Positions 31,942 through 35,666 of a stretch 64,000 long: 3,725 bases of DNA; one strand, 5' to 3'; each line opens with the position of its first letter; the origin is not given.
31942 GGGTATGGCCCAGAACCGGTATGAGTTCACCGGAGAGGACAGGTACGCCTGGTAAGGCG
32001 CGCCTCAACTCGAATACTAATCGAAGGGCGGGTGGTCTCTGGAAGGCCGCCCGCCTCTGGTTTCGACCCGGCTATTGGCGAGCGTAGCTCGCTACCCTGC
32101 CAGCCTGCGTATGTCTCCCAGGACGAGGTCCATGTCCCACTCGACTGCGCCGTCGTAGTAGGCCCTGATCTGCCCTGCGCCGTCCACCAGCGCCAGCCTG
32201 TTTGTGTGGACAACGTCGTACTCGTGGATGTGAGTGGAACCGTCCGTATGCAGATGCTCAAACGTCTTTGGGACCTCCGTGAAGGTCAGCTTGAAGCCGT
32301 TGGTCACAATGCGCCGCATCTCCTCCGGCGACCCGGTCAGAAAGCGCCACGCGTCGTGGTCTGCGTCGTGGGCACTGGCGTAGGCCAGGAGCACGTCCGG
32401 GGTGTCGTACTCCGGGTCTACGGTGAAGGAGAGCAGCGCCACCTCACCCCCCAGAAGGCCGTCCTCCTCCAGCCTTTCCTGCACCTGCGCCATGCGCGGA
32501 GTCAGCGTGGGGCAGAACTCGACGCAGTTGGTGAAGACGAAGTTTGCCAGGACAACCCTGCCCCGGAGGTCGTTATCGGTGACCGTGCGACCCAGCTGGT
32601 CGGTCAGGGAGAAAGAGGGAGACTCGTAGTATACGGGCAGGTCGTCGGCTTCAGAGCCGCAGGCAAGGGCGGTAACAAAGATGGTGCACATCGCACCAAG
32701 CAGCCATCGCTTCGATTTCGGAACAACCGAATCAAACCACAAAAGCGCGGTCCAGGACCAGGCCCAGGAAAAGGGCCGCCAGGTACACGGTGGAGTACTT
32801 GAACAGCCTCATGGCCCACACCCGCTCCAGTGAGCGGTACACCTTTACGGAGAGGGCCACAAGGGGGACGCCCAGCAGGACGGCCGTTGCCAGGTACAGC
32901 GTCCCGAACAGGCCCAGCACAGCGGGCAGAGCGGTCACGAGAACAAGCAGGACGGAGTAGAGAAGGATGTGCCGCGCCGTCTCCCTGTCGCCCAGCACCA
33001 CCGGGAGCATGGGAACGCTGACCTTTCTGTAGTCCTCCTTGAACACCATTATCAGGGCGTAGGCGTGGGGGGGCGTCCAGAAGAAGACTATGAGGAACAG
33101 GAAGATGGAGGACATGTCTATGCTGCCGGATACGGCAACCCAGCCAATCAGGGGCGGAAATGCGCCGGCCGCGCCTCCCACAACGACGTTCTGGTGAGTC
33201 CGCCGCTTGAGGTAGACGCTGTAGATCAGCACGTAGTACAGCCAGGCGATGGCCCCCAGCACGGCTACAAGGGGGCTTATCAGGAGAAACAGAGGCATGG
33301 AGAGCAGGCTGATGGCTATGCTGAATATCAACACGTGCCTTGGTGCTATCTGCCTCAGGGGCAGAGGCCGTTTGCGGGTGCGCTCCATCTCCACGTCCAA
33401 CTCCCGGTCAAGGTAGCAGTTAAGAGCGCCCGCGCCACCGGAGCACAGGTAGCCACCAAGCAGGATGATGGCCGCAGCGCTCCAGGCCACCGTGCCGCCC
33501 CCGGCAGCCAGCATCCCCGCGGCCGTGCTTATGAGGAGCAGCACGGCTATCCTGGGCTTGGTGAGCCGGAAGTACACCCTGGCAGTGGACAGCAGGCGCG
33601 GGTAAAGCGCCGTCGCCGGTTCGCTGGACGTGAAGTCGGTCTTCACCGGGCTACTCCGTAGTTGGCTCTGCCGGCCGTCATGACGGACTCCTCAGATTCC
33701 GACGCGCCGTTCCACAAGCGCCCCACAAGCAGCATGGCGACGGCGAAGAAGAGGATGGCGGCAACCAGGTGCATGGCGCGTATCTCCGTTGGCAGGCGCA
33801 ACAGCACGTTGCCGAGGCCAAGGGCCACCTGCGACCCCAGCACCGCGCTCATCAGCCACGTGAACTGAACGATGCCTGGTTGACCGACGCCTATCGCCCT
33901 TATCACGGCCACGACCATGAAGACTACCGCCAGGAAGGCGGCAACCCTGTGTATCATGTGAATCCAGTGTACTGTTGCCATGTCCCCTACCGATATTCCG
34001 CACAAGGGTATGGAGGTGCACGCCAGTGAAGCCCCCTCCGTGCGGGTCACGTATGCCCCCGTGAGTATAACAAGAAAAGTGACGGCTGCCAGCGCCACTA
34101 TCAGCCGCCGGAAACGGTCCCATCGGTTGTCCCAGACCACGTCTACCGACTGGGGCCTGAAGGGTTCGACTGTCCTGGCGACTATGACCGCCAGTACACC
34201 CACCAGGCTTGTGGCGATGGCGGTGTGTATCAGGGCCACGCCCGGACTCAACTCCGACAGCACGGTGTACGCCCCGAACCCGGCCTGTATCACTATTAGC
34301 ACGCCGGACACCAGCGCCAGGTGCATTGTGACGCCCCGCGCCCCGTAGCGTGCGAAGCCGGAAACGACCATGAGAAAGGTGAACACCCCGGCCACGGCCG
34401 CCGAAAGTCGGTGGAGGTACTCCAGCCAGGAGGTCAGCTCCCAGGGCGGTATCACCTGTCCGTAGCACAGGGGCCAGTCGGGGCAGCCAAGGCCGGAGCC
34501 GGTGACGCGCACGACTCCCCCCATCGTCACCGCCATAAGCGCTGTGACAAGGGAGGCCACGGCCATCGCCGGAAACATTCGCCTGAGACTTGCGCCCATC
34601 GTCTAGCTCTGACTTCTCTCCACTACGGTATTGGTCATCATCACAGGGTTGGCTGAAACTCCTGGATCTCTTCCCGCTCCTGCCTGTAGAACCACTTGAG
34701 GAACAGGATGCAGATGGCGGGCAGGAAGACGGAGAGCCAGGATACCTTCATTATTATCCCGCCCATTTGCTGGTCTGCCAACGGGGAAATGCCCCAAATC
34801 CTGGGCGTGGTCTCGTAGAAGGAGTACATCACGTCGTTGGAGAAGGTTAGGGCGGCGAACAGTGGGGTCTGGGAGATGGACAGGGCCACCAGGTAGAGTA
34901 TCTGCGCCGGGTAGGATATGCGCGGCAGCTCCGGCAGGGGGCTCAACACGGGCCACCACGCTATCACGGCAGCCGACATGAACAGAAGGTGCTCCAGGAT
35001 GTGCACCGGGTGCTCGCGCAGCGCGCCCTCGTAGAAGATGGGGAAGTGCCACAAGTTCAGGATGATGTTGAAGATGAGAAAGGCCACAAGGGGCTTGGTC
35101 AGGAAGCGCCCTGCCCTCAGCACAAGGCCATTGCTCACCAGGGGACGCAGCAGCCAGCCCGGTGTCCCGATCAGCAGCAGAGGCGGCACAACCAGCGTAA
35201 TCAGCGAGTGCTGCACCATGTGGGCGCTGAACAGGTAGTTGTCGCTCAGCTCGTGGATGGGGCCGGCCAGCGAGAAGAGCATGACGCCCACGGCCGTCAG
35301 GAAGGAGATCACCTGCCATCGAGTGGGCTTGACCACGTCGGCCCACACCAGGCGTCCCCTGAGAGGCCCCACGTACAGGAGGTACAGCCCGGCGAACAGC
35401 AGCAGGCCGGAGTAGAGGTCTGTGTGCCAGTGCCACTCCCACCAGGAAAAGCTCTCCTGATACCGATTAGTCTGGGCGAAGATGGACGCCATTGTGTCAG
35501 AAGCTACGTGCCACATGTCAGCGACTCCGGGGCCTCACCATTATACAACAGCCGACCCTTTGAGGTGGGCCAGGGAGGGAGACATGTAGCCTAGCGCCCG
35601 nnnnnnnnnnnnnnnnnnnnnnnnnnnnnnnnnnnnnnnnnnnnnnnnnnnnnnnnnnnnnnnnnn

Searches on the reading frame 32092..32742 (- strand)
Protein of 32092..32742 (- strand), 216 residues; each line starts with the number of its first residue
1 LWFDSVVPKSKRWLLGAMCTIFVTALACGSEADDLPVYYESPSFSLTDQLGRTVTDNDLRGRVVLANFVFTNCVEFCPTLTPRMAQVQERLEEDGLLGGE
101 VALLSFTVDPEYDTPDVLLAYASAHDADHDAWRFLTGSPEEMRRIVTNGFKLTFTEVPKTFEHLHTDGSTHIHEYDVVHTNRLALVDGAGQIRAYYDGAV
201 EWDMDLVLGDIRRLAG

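Call 3: search_protein_families(library=pfam, proteins=[window:32092-32742:-], max_evalue=0.01)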
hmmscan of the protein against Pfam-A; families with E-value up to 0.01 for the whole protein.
window:32092-32742:- (216 aa): 2 families
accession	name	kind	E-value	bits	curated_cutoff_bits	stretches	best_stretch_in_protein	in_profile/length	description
PF02630.20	SCO1-SenC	-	1.4e-30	106.4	22.8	1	43-191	3-133/134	SCO1/SenC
PF00578.27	AhpC-TSA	-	3.4e-05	24.2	26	1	41-96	5-60/124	AhpC/TSA family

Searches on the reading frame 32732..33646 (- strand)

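Call 3: search_protein_families(library=pfam, proteins=[window:32732-33646:-], max_evalue=0.01)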
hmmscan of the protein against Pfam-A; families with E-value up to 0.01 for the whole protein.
window:32732-33646:- (304 aa): 1 family
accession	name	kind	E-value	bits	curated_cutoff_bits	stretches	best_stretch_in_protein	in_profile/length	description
PF01040.23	UbiA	-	2.3e-63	214.3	34.2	1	37-283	1-246/250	UbiA prenyltransferase family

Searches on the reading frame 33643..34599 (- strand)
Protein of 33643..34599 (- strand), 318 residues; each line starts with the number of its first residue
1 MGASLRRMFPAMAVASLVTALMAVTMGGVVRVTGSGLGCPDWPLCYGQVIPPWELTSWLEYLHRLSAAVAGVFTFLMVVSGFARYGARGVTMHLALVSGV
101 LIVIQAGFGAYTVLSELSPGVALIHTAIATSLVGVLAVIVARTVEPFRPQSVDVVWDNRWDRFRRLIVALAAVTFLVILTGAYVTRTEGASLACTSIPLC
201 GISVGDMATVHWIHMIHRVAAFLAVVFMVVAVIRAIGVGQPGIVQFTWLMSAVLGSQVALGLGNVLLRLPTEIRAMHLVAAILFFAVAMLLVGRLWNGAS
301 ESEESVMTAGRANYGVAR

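Call 3: search_protein_families(library=pfam, proteins=[window:33643-34599:-], max_evalue=0.01)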
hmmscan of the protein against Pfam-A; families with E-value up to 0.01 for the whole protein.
window:33643-34599:- (318 aa): 1 family
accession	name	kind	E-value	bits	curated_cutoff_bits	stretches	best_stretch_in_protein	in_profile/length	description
PF02628.20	COX15-CtaA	-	3.8e-38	131.8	29.9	1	13-288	4-321/322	Cytochrome oxidase assembly protein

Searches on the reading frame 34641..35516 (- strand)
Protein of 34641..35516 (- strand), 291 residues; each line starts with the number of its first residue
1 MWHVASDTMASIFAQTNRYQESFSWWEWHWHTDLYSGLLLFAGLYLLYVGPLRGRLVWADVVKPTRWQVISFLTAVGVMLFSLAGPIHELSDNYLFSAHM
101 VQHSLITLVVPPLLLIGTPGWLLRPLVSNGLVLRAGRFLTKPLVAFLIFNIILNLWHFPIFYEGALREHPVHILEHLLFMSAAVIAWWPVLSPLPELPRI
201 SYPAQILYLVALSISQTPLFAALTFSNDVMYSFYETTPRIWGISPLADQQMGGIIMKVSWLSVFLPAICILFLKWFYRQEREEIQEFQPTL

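Call 3: search_protein_families(library=pfam, proteins=[window:34641-35516:-], max_evalue=0.01)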
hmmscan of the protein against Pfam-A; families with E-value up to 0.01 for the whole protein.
window:34641-35516:- (291 aa): 1 family
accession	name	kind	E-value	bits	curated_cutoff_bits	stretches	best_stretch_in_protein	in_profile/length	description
PF09678.15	Caa3_CtaG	-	5.4e-56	190.1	27.7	1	44-276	2-235/237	Cytochrome c oxidase caa3 assembly factor (Caa3_CtaG)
